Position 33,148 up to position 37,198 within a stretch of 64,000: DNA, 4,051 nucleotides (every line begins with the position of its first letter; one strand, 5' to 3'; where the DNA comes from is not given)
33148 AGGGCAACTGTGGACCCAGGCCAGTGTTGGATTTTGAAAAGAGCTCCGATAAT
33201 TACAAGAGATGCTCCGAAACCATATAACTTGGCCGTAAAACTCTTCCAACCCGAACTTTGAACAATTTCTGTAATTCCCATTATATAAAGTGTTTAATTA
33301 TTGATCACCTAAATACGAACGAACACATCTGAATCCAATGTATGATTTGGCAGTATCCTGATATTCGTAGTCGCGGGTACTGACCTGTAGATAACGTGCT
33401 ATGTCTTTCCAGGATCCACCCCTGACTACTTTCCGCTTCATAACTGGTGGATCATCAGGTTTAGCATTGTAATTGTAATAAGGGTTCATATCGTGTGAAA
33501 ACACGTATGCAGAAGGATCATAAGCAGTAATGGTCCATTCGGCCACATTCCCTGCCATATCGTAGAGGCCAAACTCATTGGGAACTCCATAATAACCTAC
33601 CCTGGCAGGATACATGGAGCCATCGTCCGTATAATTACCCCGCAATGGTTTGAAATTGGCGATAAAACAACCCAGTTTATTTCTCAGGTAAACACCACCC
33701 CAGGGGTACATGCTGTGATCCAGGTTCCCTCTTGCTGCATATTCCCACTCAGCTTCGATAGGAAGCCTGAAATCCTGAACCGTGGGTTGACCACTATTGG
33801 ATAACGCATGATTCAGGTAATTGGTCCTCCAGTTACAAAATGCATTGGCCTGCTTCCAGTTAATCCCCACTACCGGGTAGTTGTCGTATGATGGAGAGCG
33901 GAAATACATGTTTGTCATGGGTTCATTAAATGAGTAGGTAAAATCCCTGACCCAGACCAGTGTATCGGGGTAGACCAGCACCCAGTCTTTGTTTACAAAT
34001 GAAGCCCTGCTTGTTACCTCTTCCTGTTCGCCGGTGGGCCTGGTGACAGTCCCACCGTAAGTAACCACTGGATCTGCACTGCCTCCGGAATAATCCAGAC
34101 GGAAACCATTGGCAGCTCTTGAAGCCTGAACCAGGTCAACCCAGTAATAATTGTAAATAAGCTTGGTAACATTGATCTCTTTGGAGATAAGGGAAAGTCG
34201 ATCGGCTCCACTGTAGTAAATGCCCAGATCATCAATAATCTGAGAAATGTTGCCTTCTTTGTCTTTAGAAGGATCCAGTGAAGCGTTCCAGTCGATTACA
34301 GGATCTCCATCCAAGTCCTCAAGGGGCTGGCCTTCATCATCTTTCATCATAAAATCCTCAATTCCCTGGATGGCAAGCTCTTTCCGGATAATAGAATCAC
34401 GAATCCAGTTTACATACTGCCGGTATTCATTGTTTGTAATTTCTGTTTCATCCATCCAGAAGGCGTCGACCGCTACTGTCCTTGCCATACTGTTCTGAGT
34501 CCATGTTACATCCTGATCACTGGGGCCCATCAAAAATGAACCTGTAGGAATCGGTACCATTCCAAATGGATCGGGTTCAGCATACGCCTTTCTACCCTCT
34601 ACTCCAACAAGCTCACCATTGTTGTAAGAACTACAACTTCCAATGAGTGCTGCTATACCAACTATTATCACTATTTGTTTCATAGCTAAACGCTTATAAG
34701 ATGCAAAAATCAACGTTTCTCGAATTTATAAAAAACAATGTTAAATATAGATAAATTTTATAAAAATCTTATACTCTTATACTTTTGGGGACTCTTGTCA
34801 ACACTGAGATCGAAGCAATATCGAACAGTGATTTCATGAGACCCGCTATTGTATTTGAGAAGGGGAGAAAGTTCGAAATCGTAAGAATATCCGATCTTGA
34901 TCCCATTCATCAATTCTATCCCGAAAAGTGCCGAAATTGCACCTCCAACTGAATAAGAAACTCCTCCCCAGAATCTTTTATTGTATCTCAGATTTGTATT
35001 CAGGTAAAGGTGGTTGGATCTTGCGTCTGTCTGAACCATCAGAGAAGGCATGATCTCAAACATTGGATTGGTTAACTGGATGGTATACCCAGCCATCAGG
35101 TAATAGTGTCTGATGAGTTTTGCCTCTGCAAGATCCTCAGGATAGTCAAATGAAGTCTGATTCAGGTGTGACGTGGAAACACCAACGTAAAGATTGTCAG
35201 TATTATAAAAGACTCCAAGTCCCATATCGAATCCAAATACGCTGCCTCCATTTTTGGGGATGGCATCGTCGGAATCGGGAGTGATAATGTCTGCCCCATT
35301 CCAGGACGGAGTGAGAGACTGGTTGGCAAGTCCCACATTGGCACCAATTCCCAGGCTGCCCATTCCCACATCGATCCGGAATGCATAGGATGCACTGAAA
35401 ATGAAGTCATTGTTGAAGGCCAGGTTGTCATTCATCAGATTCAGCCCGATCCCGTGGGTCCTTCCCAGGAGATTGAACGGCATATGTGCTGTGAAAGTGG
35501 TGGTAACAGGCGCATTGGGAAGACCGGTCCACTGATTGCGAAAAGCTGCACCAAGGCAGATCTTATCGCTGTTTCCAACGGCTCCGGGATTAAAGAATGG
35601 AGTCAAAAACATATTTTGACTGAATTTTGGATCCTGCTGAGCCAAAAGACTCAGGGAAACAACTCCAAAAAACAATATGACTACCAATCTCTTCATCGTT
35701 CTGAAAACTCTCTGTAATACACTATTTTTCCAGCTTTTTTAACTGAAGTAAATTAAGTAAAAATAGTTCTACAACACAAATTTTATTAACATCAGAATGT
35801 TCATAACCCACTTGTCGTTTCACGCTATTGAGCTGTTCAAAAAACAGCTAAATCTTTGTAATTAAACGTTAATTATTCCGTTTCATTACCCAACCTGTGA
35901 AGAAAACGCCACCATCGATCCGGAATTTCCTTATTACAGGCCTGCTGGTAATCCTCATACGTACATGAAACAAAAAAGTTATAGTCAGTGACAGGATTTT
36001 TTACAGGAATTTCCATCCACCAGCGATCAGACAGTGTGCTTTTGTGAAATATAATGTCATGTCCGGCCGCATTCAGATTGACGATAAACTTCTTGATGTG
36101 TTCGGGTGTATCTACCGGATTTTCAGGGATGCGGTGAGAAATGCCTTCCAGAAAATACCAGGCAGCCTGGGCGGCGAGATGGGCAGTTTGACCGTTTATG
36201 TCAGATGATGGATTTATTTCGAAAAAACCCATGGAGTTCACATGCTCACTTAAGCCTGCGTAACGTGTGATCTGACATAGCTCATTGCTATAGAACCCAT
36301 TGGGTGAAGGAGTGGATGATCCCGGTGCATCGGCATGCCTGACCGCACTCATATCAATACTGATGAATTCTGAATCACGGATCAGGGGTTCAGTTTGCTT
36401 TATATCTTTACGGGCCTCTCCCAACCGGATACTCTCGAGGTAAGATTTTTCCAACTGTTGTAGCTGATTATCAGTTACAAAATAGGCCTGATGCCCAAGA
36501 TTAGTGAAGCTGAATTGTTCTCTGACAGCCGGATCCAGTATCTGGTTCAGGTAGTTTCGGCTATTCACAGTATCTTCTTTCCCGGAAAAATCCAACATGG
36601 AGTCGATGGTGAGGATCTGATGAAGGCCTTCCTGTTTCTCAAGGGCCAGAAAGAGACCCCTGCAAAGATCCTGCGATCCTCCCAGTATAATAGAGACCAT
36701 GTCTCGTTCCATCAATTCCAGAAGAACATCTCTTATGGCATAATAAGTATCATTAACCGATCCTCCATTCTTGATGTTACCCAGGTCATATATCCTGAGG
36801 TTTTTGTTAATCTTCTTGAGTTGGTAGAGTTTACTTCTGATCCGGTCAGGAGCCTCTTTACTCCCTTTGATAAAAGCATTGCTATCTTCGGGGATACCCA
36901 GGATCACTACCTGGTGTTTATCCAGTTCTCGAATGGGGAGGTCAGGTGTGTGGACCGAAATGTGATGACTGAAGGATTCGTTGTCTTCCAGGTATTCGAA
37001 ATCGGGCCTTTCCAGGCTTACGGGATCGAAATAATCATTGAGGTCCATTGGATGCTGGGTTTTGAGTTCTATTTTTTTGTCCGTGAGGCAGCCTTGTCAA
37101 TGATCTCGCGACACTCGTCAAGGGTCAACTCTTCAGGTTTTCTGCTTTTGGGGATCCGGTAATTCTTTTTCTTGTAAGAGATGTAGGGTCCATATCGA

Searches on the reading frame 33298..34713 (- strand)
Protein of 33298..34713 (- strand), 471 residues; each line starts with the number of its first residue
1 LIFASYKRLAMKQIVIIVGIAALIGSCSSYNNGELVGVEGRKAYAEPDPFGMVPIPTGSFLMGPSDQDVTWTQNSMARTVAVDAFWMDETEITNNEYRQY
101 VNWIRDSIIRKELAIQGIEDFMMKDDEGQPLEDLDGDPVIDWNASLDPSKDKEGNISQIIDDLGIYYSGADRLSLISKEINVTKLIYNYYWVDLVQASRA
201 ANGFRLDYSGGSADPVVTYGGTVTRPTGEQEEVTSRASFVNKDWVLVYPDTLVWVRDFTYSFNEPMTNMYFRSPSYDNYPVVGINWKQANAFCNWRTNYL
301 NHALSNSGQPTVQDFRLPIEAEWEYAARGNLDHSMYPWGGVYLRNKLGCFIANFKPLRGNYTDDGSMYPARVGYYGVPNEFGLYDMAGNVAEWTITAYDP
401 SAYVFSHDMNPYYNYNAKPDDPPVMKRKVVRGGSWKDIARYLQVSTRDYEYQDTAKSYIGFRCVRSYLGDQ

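Call 68: search_protein_families(library=pfam, proteins=[window:33298-34713:-])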
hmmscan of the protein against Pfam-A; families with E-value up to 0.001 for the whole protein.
window:33298-34713:- (471 aa): 1 family
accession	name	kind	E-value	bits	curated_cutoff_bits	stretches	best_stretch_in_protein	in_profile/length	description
PF03781.23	FGE-sulfatase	-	1.1e-49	169.9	23.3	2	251-465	63-255/255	Sulfatase-modifying factor enzyme 1-like domain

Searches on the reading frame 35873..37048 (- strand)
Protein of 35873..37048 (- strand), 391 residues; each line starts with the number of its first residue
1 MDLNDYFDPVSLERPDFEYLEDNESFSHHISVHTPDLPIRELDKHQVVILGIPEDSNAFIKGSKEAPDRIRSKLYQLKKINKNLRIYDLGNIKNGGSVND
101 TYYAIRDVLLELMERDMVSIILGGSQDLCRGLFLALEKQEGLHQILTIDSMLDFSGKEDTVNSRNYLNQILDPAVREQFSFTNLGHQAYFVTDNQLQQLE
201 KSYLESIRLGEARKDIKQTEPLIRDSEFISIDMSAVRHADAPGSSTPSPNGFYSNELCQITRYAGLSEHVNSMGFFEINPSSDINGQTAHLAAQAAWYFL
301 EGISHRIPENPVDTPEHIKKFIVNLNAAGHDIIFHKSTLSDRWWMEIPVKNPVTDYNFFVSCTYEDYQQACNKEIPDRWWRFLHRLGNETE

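Call 68: search_protein_families(library=pfam, proteins=[window:35873-37048:-])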
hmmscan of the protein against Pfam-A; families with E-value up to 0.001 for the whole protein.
window:35873-37048:- (391 aa): 1 family
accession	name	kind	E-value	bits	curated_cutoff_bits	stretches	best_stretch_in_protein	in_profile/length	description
PF00491.26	Arginase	-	2.3e-27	96.6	22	1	46-299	2-277/280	Arginase family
